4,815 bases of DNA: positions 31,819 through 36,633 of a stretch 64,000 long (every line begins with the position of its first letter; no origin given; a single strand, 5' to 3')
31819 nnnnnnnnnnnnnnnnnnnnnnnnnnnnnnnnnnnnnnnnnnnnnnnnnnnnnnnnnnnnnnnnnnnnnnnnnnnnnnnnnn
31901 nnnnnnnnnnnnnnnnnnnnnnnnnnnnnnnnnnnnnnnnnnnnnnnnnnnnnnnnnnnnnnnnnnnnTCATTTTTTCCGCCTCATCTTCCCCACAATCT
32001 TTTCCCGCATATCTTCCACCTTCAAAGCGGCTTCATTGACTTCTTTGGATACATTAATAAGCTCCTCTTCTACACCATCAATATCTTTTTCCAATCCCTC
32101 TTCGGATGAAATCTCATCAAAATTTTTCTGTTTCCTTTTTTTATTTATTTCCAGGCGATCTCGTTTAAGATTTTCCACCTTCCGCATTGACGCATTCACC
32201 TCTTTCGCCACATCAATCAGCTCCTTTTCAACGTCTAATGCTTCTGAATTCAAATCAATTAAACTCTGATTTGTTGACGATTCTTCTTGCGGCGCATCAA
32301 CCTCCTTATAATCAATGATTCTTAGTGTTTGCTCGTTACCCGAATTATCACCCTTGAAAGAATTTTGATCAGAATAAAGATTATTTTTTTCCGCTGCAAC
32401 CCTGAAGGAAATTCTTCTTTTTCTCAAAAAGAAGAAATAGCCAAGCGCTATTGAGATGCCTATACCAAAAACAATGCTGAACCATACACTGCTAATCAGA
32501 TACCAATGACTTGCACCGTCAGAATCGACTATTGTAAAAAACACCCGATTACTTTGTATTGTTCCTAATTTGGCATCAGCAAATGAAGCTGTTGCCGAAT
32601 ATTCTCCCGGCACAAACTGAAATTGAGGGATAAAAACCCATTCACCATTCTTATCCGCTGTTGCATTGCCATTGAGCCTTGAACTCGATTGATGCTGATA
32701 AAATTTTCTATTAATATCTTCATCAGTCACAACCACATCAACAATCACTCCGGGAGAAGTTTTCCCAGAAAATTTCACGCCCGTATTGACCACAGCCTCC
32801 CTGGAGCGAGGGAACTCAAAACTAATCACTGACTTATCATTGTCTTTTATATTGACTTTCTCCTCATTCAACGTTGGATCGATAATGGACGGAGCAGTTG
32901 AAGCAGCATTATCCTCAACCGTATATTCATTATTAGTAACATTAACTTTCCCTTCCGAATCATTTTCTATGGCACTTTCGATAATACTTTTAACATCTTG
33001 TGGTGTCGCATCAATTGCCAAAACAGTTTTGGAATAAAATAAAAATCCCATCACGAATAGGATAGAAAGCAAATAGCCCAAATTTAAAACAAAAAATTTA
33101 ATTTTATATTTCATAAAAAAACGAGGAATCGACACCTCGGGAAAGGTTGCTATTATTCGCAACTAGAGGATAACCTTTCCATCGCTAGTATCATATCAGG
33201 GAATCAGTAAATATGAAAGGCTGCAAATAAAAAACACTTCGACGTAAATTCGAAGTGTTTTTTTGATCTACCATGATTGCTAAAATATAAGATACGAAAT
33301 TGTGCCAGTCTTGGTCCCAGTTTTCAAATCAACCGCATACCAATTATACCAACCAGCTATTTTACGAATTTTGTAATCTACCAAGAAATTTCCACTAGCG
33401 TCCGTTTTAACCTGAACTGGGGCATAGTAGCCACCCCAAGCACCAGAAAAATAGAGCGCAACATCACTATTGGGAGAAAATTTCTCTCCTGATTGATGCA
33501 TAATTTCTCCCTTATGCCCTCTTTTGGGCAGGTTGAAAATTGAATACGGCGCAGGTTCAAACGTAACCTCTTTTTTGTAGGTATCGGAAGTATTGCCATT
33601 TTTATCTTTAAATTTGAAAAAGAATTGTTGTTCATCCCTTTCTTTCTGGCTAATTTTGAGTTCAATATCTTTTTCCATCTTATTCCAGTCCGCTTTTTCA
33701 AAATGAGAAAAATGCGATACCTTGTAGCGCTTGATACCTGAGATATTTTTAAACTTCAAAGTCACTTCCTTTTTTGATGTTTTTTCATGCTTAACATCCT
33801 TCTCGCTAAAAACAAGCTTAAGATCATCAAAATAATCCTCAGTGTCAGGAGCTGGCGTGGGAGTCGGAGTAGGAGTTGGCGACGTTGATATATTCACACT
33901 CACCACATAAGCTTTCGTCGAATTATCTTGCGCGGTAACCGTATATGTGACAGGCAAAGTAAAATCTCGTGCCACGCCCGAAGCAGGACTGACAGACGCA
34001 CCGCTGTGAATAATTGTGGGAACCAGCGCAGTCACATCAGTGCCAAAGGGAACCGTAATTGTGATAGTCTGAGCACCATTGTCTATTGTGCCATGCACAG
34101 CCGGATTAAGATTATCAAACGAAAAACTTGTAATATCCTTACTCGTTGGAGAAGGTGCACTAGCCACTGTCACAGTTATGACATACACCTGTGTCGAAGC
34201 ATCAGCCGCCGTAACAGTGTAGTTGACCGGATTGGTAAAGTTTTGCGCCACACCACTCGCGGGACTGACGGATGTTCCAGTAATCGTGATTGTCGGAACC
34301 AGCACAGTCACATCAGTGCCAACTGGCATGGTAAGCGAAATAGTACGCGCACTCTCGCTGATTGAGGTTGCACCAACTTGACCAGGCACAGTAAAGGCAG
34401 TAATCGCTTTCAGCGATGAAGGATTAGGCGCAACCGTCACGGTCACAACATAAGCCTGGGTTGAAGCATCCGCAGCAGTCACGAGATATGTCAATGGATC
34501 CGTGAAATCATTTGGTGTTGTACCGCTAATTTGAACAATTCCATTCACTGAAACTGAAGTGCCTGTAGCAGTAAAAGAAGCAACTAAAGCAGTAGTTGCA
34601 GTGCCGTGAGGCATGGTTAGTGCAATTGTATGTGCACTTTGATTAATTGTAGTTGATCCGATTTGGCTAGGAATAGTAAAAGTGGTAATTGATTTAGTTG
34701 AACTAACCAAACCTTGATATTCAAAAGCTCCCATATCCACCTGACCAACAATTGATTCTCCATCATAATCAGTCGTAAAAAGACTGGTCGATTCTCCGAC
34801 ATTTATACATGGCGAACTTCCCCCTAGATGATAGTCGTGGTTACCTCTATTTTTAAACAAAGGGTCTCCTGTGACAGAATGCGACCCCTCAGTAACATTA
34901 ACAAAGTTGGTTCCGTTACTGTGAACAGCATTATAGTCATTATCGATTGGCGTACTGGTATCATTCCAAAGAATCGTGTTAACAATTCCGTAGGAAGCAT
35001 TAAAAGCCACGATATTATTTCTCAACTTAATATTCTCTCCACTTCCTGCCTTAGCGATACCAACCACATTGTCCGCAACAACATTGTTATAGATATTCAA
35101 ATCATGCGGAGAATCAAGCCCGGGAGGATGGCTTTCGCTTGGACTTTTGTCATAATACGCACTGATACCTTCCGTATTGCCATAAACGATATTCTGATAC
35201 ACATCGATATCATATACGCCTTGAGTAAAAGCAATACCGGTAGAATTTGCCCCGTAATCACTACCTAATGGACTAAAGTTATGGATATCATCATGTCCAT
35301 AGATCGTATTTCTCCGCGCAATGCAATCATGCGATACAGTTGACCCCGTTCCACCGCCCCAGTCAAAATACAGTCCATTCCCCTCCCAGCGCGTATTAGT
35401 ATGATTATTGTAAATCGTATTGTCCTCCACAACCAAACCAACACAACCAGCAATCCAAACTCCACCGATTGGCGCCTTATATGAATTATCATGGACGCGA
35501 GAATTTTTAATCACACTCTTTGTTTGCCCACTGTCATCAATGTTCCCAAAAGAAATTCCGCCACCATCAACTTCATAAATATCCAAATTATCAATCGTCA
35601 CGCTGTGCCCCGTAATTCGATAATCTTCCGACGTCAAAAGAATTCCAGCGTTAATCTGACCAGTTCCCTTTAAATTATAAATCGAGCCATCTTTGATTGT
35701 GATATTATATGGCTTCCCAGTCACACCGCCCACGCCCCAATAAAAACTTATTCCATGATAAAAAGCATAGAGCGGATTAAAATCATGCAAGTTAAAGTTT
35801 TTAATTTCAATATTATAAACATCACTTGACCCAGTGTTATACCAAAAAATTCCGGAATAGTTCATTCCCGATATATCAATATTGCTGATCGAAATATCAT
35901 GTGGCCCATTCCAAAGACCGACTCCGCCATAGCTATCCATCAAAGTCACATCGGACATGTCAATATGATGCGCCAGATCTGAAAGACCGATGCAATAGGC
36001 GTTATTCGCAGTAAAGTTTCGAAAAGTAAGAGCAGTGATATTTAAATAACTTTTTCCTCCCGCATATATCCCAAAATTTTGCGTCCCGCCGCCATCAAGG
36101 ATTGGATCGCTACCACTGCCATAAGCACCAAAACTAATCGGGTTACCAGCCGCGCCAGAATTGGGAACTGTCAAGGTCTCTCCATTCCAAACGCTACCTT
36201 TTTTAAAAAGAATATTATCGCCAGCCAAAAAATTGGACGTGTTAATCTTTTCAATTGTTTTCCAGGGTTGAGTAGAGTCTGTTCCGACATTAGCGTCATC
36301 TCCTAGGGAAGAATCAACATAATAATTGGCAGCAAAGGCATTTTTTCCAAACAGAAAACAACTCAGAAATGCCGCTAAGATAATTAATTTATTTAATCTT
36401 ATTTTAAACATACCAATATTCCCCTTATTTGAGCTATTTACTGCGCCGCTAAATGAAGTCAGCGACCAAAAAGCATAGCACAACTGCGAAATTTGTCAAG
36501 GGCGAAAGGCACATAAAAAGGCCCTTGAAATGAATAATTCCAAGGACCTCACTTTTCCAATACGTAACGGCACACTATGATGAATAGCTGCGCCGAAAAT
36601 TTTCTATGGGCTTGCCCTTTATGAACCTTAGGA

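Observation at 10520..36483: About 27-kb minus-strand cell-surface locus of giant secreted proteins (5107 aa, 1755 aa, 1067 aa beta-helix, 397 aa, TPR anchor)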

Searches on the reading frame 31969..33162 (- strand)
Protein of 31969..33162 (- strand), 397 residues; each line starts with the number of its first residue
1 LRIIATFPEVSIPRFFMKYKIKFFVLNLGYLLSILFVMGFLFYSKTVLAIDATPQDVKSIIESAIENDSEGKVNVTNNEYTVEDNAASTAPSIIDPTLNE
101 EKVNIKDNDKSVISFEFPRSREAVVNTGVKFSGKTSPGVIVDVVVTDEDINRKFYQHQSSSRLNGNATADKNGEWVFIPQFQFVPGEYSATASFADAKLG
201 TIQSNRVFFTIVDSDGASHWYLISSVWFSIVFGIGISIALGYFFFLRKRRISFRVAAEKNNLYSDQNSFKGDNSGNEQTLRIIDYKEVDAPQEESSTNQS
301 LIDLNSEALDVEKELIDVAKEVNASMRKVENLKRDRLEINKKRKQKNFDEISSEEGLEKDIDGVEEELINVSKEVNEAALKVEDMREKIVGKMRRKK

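Call 7: search_protein_families(library=pfam, proteins=[window:31969-33162:-], max_evalue=0.01)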
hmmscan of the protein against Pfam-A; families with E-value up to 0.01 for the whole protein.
window:31969-33162:- (397 aa): 1 family
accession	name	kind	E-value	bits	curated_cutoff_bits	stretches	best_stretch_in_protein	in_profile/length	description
PF19077.6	Big_13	-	0.0046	17.9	27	0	159-209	48-98/102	Bacterial Ig-like domain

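Call 29: search_protein_families(library=ncbifam, proteins=[window:31969-33162:-], max_evalue=0.1)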
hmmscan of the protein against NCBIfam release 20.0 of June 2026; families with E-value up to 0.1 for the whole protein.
window:31969-33162:- (397 aa): 0 families

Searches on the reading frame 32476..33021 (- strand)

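Call 93: search_protein_families(library=pfam, proteins=[window:32476-33021:-], max_evalue=5)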
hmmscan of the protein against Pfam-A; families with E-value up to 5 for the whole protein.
window:32476-33021:- (182 aa): 1 family
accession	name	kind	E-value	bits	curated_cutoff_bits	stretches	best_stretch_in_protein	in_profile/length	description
PF19077.6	Big_13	-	0.0011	19.8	27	1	86-163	33-99/102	Bacterial Ig-like domain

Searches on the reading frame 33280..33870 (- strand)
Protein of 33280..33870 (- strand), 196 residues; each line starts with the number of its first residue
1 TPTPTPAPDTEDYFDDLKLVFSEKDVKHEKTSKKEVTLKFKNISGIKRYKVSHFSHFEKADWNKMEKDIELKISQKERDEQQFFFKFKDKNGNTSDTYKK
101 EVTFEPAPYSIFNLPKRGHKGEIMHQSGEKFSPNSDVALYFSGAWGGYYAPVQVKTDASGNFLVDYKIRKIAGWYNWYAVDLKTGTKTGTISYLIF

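Call 93: search_protein_families(library=pfam, proteins=[window:33280-33870:-], max_evalue=5)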
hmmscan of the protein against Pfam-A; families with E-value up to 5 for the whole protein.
window:33280-33870:- (196 aa): 2 families
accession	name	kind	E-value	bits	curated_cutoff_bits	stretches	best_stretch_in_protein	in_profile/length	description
PF17166.9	DUF5126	-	0.044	14.2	27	1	68-103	59-94/104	Domain of unknown function (DUF5126)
PF05758.17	Ycf1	-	0.076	11.3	29.4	1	22-101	243-321/945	Ycf1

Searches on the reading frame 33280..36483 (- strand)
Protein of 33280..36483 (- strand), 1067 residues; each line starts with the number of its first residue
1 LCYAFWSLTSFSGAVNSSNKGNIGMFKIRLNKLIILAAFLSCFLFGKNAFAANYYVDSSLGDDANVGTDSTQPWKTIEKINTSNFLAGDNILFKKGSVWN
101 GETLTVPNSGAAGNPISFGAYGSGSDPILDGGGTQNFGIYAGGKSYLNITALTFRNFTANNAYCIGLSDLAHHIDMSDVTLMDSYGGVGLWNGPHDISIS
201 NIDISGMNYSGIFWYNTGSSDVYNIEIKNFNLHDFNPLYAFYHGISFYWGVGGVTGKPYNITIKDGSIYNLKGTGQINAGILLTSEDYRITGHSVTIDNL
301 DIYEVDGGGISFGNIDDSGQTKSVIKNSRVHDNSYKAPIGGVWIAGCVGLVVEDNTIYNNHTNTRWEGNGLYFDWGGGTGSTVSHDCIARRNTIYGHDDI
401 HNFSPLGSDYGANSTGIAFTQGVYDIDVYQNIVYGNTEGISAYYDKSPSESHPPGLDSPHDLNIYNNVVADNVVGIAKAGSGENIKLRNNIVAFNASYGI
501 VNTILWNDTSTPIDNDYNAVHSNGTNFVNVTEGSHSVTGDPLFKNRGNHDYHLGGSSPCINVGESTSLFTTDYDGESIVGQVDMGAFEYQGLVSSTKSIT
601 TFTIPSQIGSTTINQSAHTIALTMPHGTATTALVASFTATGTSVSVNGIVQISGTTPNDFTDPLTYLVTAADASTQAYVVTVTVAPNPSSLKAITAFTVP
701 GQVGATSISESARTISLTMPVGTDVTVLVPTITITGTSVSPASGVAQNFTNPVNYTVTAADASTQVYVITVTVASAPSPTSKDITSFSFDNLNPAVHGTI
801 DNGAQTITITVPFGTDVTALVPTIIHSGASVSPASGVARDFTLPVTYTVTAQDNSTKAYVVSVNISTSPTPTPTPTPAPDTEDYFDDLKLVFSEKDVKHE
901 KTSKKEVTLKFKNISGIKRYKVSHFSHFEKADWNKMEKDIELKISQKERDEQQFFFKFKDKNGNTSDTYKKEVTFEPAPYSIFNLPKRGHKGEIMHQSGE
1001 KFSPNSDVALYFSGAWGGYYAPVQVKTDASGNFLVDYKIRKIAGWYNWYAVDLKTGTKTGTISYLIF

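Call 7: search_protein_families(library=pfam, proteins=[window:33280-36483:-], max_evalue=0.01)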
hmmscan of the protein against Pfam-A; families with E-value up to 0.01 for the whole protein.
window:33280-36483:- (1067 aa): 2 families
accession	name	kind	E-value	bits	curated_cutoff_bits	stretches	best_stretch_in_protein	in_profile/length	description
PF16410.10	DUF5018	-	1.6e-17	63.9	38.2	2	781-865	133-215/352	Domain of unknown function (DUF5018)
PF22243.2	DUF5018-rel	-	3.1e-10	40.7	28.1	1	733-769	78-114/115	DUF5018-related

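Call 29: search_protein_families(library=ncbifam, proteins=[window:33280-36483:-], max_evalue=0.1)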
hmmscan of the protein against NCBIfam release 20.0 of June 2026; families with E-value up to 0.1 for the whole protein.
window:33280-36483:- (1067 aa): 3 families
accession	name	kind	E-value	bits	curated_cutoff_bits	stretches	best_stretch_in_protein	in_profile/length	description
NF047897.1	LctobiosidLnbX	equivalog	1e-11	43.5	2500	1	51-126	43-121/1498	lacto-N-biosidase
NF041518.1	choice_anch_Q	domain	1.1e-06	28.8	25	1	541-590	6-58/58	choice-of-anchor Q domain-containing protein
TIGR03804.1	para_beta_helix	repeat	0.03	14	19.45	0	462-493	10-40/44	parallel beta-helix repeat protein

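Call 30: search_solved_structures(query=window:33280-36483:-, max_evalue=1)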
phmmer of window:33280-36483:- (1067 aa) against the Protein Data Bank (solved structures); distinct sequences matched with E-value up to 1: 12.
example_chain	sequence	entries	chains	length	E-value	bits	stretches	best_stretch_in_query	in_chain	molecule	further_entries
7v6m_A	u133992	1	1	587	2.7e-15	58.7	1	52-133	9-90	Fibronectin type III domain-containing protein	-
8a9y_T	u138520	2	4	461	1.1e-11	46.8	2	707-776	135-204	DUF4960 domain-containing protein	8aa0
8aa2_T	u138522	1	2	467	1.1e-11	46.7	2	707-776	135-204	DUF4960 domain-containing protein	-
6kqs_A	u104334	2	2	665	1.2e-10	43.3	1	54-182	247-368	lacto-N-biosidase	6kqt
3s30_A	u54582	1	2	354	5.4e-09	37.8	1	713-793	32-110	Hypothetical glycoside hydrolase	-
7v6i_A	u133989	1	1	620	2e-08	35.9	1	51-236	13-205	Lacto-N-biosidase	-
3hbz_A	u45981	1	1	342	2.6e-07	32.2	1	693-770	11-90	putative glycoside hydrolase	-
24mr_A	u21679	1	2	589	8.3e-07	30.6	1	53-278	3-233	Lacto-N-biosidase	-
5gqc_A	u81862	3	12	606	1.1e-06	30.2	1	51-279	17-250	Lacto-N-biosidase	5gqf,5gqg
9s9e_A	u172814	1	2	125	0.016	16.4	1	342-386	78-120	Variable Domain of Heavy-Chain only Antibody (VHH) TPL0870_01_G09_Wt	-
3owr_A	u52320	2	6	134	0.072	14.2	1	693-773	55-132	uncharacterized hypothetical protein | Uncharacterized protein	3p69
3nng_A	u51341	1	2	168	0.51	11.4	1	324-444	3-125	uncharacterized protein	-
